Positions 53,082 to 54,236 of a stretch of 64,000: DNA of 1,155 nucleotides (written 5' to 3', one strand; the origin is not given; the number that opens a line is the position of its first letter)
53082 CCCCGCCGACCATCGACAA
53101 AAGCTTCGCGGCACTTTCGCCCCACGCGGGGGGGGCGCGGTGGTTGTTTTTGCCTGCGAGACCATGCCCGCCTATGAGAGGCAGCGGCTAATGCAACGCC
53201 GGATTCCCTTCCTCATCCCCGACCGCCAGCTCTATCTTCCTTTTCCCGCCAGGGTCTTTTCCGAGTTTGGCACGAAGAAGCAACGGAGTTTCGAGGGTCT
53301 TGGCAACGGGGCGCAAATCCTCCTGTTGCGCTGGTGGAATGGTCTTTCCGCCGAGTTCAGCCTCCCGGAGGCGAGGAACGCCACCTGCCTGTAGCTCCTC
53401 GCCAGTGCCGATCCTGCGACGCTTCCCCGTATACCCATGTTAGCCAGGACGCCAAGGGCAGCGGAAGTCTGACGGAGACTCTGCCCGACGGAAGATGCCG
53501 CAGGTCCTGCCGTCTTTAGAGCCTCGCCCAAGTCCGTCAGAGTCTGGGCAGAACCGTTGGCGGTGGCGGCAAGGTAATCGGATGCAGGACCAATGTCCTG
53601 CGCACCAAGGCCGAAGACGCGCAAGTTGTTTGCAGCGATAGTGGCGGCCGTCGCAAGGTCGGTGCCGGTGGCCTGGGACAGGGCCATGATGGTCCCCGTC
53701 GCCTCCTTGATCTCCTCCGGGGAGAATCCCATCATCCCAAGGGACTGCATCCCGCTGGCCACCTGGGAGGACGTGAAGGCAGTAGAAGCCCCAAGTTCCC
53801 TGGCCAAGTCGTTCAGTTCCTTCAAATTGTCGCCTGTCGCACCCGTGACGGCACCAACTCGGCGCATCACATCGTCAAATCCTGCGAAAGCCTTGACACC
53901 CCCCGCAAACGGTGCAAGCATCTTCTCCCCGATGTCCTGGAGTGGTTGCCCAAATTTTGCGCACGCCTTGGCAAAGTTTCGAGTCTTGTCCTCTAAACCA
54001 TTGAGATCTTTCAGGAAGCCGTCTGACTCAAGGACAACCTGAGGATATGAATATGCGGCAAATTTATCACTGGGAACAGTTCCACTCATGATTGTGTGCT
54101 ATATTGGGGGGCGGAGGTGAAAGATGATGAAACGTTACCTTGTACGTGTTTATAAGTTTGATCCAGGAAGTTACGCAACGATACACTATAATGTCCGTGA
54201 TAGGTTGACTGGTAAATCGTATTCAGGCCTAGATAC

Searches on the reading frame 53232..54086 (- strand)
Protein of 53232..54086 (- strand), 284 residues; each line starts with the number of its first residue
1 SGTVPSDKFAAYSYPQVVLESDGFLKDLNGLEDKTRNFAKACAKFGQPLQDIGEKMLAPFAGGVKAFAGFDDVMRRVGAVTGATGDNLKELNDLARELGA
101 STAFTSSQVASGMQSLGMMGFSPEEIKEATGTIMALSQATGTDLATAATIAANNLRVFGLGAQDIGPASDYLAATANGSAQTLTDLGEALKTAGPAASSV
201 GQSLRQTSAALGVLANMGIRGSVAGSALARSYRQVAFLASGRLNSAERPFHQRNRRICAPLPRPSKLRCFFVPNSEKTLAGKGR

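Call 113: search_protein_families(library=pfam, proteins=[window:53232-54086:-], max_evalue=0.001)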
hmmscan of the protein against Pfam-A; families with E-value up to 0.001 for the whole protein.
window:53232-54086:- (284 aa): 2 families
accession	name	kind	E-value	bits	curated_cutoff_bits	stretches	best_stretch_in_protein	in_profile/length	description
PF10145.14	PhageMin_Tail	-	1.5e-31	110.3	33.2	1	92-232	1-142/201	Phage-related minor tail protein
PF20155.4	TMP_3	-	1.1e-05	25.6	41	0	66-149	9-92/192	Tape measure protein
